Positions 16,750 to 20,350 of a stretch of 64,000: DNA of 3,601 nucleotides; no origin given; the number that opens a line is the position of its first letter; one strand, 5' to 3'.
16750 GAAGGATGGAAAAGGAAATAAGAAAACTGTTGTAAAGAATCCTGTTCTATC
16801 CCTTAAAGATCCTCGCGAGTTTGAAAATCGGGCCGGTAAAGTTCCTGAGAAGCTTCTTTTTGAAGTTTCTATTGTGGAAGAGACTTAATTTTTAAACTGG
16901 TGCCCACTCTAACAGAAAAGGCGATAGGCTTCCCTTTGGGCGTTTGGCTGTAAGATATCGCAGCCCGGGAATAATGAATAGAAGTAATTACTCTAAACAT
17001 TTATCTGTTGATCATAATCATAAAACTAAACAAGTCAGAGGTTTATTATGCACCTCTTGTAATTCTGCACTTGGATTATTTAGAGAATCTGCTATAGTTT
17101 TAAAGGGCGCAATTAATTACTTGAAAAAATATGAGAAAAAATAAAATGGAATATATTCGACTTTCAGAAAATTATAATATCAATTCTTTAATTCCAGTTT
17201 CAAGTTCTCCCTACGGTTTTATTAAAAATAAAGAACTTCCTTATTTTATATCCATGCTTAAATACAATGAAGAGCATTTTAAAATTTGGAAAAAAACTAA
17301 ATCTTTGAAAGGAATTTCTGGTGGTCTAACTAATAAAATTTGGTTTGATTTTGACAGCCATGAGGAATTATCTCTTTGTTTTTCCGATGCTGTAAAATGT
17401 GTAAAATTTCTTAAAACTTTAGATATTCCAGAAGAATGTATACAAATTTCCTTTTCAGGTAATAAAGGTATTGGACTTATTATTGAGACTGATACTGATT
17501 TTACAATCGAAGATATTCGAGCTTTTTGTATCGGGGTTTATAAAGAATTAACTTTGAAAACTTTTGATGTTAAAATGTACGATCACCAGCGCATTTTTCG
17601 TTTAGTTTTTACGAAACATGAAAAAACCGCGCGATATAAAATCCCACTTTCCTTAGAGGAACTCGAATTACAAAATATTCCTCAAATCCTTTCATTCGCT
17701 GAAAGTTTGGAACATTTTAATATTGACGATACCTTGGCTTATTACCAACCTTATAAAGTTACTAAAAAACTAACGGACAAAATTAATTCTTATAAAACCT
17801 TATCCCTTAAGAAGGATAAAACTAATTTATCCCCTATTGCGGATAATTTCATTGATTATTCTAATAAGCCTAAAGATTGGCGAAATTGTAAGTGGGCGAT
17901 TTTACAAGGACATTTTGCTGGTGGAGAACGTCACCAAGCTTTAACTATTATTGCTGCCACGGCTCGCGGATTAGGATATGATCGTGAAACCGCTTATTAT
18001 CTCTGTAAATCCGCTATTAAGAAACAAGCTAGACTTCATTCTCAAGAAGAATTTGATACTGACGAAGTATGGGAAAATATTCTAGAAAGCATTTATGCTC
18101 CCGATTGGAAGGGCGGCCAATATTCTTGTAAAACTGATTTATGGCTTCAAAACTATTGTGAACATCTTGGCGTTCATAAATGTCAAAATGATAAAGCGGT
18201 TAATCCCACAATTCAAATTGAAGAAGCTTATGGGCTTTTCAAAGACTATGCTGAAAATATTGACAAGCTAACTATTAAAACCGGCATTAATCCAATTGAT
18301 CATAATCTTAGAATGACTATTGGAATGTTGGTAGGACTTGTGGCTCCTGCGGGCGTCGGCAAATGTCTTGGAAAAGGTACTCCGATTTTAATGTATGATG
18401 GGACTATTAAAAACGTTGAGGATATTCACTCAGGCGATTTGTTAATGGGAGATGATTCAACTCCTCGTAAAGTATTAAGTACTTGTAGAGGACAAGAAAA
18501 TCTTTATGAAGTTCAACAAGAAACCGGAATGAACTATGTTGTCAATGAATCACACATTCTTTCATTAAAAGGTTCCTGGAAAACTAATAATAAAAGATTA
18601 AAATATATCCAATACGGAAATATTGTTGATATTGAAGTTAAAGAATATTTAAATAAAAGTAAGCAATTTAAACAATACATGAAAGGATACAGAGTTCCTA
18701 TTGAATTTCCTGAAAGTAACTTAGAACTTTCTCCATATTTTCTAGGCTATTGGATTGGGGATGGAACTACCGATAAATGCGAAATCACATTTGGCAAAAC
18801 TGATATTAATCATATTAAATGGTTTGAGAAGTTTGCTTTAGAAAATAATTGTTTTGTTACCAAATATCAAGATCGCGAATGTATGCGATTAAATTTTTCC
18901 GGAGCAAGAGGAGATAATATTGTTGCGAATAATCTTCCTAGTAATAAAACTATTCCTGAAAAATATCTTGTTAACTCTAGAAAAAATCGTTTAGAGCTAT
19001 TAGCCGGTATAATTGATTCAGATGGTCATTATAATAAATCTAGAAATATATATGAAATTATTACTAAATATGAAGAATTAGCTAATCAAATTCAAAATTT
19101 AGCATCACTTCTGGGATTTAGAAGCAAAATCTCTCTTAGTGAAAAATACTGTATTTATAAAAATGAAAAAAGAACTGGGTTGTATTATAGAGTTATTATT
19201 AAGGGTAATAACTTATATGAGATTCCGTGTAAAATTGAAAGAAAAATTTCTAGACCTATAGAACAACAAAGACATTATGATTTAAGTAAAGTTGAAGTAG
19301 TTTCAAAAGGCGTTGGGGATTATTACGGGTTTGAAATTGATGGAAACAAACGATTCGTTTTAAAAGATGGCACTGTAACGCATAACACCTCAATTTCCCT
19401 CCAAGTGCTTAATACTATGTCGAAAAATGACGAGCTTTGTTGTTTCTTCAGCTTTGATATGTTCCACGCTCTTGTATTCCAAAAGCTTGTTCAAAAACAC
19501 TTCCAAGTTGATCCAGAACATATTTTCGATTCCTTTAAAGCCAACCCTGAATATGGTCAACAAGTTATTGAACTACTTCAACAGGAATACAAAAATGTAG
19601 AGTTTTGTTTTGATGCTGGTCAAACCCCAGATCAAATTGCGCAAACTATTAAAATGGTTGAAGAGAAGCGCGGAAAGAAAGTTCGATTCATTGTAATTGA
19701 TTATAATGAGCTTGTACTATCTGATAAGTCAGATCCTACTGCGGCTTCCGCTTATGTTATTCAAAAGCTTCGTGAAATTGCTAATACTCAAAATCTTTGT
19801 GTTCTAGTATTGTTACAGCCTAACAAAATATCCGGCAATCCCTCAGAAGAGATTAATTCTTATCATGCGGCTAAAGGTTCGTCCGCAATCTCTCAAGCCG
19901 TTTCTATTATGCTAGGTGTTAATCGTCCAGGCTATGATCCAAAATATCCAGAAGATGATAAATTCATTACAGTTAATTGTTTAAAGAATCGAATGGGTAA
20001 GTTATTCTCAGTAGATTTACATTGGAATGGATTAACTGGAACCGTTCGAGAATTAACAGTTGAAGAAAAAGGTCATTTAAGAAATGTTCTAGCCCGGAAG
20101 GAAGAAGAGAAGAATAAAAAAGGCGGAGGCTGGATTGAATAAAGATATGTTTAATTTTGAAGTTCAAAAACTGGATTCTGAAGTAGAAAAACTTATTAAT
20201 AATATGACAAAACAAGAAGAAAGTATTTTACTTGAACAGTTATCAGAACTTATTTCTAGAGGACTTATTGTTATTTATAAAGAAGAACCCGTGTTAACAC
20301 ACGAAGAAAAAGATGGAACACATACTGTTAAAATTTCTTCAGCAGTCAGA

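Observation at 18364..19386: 341-aa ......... intein inserted in the Walker A P-loop of an AEP-primase/DnaB-helicase fusion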

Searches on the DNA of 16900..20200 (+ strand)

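Call 6: search_dna_similar(query=window:16900-20200:+, collection=phages, mode=distant, max_rows=20)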
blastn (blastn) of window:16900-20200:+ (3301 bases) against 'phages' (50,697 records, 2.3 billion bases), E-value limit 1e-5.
Records with a match: 16; places in all: 16; records where one place covers at least 80% of the query: 0.
Best place of each record, by identity: 80-90% 2; 60-80% 14.
By first word of the organism name: Klebsiella 11; uncultured 2; Bacteroides 1; Leptolyngbya 1; Prevotella 1.
By host as written in the record: Klebsiella pneumoniae 9; - 2; Klebsiella pneumoniae B5055 2; Bacteroides salyersiae BSC162 1; Leptolyngbya boryana 1; Prevotella sp. 1.
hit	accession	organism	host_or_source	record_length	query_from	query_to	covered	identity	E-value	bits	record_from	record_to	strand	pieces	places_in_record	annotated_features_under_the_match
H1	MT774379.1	uncultured phage cr118_1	human feces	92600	2042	2154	3%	72.8%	4e-6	62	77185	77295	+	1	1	portal protein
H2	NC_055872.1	uncultured phage cr118_1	human feces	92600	2042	2154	3%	72.8%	4e-6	62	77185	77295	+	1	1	portal protein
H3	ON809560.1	Klebsiella phage pKp383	Klebsiella pneumoniae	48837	1453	1551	3%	74.7%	9e-8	67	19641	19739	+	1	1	hypothetical protein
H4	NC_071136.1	Klebsiella phage pKp383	Klebsiella pneumoniae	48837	1453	1551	3%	74.7%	9e-8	67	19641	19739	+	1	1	hypothetical protein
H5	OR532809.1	Klebsiella phage RCIP0015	Klebsiella pneumoniae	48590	1453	1551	3%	74.7%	9e-8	67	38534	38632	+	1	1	hypothetical protein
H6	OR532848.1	Klebsiella phage RCIP0054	Klebsiella pneumoniae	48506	1453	1551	3%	74.7%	9e-8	67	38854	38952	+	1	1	hypothetical protein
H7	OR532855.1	Klebsiella phage RCIP0061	Klebsiella pneumoniae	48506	1453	1551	3%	74.7%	9e-8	67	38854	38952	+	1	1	hypothetical protein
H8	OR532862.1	Klebsiella phage RCIP0068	Klebsiella pneumoniae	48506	1453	1551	3%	74.7%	9e-8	67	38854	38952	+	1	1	hypothetical protein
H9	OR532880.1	Klebsiella phage RCIP0086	Klebsiella pneumoniae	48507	1453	1551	3%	74.7%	9e-8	67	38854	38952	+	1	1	hypothetical protein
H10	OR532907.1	Klebsiella phage RCIP0113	Klebsiella pneumoniae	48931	1453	1551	3%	74.7%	9e-8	67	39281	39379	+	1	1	hypothetical protein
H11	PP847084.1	Klebsiella phage KpTDp1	Klebsiella pneumoniae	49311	1453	1551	3%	74.7%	9e-8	67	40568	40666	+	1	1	putative helicase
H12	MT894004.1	Klebsiella phage MEW1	Klebsiella pneumoniae B5055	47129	1453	1550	3%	74.5%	3e-7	65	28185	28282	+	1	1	putative helicase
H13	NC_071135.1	Klebsiella phage MEW1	Klebsiella pneumoniae B5055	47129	1453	1550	3%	74.5%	3e-7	65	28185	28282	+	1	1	putative helicase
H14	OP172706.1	Bacteroides phage BS162P1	Bacteroides salyersiae BSC162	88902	2043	2130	3%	80.7%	1e-12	83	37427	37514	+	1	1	putative helicase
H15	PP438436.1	Leptolyngbya phage Lbo-JY46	Leptolyngbya boryana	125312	102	183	2%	76.8%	1e-6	64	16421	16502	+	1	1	hypothetical protein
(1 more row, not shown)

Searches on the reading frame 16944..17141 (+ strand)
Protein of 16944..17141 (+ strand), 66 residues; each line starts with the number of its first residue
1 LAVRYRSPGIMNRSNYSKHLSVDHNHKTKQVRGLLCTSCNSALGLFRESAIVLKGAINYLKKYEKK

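Call 3: search_protein_families(library=pfam, proteins=[window:16944-17141:+], max_evalue=0.1)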
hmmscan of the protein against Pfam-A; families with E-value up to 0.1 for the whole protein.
window:16944-17141:+ (66 aa): 3 families
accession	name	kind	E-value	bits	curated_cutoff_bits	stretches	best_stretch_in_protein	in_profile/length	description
PF02945.21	Endonuclease_7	-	2.6e-15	56.5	23.6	1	16-62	36-82/82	Recombination endonuclease VII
PF23550.1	zf_Tbcl_Rhp7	-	0.04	13.9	27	1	28-44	22-38/39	DNA repair protein rhp7 treble clef domain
PF09814.14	HECT_2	-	0.094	12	22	1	12-49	187-224/369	HECT-like Ubiquitin-conjugating enzyme (E2)-binding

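Call 4: search_protein_families(library=ncbifam, proteins=[window:16944-17141:+], max_evalue=0.1)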
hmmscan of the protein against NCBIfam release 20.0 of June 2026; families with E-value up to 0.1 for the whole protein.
window:16944-17141:+ (66 aa): 0 families

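Call 14: search_protein_families(library=phrogs, proteins=[window:16944-17141:+], max_evalue=0.01)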
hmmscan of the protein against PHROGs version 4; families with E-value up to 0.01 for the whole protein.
window:16944-17141:+ (66 aa): 6 families
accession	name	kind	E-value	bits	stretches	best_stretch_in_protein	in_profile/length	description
phrog_307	-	DNA, RNA and nucleotide metabolism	2.6e-18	68.1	1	17-62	133-178/334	endonuclease VII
phrog_2633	-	DNA, RNA and nucleotide metabolism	1.8e-17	64.8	1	15-64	92-140/142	endonuclease VII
phrog_2914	-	DNA, RNA and nucleotide metabolism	1.4e-15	58.5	1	18-63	110-155/190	endonuclease VII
phrog_17507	-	DNA, RNA and nucleotide metabolism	8e-09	36.3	1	22-61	1-41/65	endonuclease VII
phrog_423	-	DNA, RNA and nucleotide metabolism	1.3e-08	35.9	1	18-50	39-71/159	endonuclease VII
phrog_11865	-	DNA, RNA and nucleotide metabolism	3.6e-07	31.6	1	22-56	2-36/95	endonuclease VII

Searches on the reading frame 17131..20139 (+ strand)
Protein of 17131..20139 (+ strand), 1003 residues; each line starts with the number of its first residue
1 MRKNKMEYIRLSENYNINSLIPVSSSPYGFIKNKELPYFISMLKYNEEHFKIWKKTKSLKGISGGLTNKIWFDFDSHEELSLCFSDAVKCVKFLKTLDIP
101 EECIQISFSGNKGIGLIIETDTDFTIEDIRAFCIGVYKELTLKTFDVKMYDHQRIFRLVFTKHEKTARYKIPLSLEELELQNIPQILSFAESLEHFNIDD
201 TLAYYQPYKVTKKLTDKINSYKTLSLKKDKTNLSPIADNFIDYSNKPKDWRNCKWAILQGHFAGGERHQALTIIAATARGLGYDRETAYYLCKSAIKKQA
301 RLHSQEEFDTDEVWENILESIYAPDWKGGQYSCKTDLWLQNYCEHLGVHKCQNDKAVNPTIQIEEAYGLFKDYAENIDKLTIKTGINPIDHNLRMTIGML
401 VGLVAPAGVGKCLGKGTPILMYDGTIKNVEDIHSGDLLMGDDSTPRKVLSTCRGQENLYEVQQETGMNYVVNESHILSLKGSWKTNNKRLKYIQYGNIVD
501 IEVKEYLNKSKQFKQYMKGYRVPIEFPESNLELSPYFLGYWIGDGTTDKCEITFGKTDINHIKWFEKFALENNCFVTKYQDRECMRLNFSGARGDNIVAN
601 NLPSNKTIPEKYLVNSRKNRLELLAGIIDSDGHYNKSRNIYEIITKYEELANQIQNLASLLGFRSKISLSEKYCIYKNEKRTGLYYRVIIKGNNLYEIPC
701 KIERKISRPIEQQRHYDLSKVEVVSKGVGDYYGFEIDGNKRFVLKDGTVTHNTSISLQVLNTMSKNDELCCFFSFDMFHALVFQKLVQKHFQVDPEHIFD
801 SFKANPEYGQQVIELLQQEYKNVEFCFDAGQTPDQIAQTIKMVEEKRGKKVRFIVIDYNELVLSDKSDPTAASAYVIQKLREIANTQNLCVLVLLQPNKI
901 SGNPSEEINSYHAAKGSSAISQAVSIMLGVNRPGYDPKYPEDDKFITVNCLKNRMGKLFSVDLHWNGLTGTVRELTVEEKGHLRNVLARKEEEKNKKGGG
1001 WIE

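Call 3: search_protein_families(library=pfam, proteins=[window:17131-20139:+], max_evalue=0.1)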
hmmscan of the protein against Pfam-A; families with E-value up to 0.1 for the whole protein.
window:17131-20139:+ (1003 aa): 5 families
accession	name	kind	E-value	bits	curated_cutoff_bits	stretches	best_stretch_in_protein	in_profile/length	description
PF05203.21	Hom_end_hint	-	2.4e-18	67.4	32.1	1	412-499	1-99/228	Hom_end-associated Hint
PF03796.21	DnaB_C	-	1.3e-12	48.1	27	1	753-967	33-248/255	DnaB-like helicase C terminal domain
PF14528.11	LAGLIDADG_3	-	4.3e-11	43.4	22.5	1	621-697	4-76/82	LAGLIDADG-like domain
PF05204.19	Hom_end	-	1.3e-07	32.1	21.1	1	608-694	2-88/110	Homing endonuclease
PF14527.11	LAGLIDADG_WhiA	-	0.099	13.2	23.2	0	624-673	5-56/93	WhiA LAGLIDADG-like domain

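Call 4: search_protein_families(library=ncbifam, proteins=[window:17131-20139:+], max_evalue=0.1)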
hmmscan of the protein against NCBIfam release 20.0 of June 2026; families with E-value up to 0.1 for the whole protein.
window:17131-20139:+ (1003 aa): 8 families
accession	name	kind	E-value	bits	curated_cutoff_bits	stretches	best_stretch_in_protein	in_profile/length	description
TIGR03600.1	phage_DnaB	exception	1.2e-10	41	498.65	1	753-965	208-421/421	phage replicative helicase, DnaB family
TIGR00665.1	DnaB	equivalog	1.4e-10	40.6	385.25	1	753-967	209-425/435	replicative DNA helicase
NF011287.0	PRK14698.1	equivalog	0.00013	20.1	1238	1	524-698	383-556/1017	V-type ATP synthase subunit A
TIGR00977.1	citramal_synth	equivalog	0.002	16.5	450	1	785-846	132-195/526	citramalate synthase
NF038136.1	rSAM_Rv_intein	exception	0.0025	16.8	700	1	412-485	76-156/574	intein-containing Rv2578c family radical SAM protein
NF004384.0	PRK05748.1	equivalog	0.013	14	525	1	761-967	226-434/452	replicative DNA helicase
NF011491.0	PRK14898.1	equivalog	0.013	13.6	783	0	491-657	197-374/860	DNA-directed RNA polymerase subunit A''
NF005240.0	PRK06749.1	subfamily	0.028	13.2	686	1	826-964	275-416/428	replicative DNA helicase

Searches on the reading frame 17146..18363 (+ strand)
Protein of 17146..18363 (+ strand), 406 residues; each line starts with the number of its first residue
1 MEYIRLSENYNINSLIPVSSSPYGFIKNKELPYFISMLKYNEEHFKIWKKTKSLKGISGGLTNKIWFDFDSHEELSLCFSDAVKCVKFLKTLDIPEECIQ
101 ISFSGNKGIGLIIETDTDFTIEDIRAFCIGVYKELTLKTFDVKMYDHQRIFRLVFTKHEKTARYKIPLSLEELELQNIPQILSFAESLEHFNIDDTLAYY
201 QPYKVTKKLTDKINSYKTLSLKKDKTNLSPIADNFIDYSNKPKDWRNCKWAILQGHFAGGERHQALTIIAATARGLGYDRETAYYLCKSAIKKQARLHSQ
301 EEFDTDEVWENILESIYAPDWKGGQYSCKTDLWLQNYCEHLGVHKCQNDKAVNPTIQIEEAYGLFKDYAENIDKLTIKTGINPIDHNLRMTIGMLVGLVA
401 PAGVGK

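Call 35: search_protein_families(library=pfam, alignment_id=A1, max_evalue=0.01)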
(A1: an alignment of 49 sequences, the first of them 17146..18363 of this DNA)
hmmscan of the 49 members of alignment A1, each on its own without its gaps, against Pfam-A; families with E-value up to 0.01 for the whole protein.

A. member 1, window:17146-18363:+ (406 aa): 0 families

B. families by the number of members that match (of 49 scanned): 34 families (the first 25 are shown)
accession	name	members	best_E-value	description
PF03796.21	DnaB_C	48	8.2e-27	DnaB-like helicase C terminal domain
PF06745.19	ATPase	16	8.8e-08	KaiC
PF00006.31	ATP-synt_ab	15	0.00029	ATP synthase alpha/beta family, nucleotide-binding domain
PF01896.25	DNA_primase_S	14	2.2e-09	DNA primase small subunit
PF13481.12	AAA_25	14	0.00011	AAA domain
PF21686.3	LigD_Prim-Pol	12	4.8e-06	LigD, primase-polymerase domain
PF04851.21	ResIII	9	0.00053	Type III restriction enzyme, res subunit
PF12775.13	AAA_7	7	5.6e-05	P-loop containing dynein motor region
PF07693.20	KAP_NTPase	7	0.00061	KAP family P-loop domain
PF14516.12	AAA_35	7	0.001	AAA-like domain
PF09848.15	SLFN-g3_helicase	4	6e-06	Schlafen group 3, DNA/RNA helicase domain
PF08708.16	PriCT_1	4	2.3e-05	Primase C terminal 1 (PriCT-1)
PF20720.3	nSTAND3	4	0.00071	Novel STAND NTPase 3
PF00931.28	NB-ARC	3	6.7e-05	NB-ARC domain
PF13401.12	AAA_22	3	0.0007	AAA domain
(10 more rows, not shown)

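Call 44: predict_structure(alignment_id=A1)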
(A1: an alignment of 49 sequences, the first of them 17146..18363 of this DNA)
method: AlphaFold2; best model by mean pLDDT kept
length: 406 residues; sequences in the alignment: 49
mean_pLDDT: 87.1   pTM: 0.61
mean pLDDT of the five models: 87.1, 86.6, 85.9, 85.5, 84.4
residues with pLDDT >= 90: 262; 70-90: 83; 50-70: 36; < 50: 25
segments of 3 or more residues with pLDDT < 50: 349-356, 392-406
pLDDT, mean of each block of 10 residues (from residue 1): 96 96 95 97 95 84 98 96 98 98 97 98 96 97 90 96 98 97 97 96 98 94 57 76 91 92 93 92 97 92 87 90 76 87 73 50 64 70 71 46 41
secondary structure, 60 per line:
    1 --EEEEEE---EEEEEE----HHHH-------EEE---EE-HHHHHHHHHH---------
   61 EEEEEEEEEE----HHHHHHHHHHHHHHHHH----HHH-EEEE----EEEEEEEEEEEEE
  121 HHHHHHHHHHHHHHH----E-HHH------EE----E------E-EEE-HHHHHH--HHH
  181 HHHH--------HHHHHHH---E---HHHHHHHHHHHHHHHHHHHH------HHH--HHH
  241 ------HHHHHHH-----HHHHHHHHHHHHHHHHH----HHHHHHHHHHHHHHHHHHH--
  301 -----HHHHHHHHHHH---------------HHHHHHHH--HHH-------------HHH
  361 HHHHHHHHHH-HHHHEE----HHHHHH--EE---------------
elements in order: E3-8 E12-17 H22-25 E33-35 H42-51 E61-70 H75-91 E100-103 E108-120 H121-135 E166-168 H170-175 H178-184 H193-199 H207-226 H247-253 H259-275 H280-298 H306-316 H332-339 H358-370 H372-375 H382-387

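Call 70: find_related_loci(query=A1, collection=viral_contigs, flank=4000)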
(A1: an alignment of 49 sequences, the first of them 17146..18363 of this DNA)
Query A1 (406 aa) in viral_contigs; peptide patterns used: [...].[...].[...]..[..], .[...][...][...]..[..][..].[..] (x = any residue, [..] = any of these).
167 stretches matched a pattern; 23 encode a relative of the query (tblastn E <= 1e-3); 23 distinct loci.
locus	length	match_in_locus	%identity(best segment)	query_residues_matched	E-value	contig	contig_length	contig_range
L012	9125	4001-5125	45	15-406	2e-103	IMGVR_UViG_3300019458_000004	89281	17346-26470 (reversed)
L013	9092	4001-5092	44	33-406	7e-94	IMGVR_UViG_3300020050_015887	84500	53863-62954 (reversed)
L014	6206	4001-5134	39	15-406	2e-92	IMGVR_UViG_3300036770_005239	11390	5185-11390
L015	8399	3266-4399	39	15-406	2e-92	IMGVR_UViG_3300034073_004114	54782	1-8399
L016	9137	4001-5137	39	15-406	4e-90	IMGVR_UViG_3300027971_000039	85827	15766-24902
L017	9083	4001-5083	39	33-406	2e-85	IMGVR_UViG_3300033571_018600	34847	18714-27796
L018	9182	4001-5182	37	1-406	2e-84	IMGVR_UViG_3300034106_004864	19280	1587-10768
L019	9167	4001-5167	37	1-406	1e-82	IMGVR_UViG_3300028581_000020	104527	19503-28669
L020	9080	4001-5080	38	33-406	4e-81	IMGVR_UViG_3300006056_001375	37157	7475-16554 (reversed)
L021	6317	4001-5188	35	1-406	2e-75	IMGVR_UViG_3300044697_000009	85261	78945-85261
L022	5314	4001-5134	41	15-406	2e-92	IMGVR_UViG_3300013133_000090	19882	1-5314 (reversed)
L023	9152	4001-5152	35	2-406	6e-75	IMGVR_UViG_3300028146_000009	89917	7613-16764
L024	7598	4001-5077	38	34-406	3e-74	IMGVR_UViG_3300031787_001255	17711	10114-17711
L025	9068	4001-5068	40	33-406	5e-74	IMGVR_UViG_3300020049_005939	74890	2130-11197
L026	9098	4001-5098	36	26-406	8e-74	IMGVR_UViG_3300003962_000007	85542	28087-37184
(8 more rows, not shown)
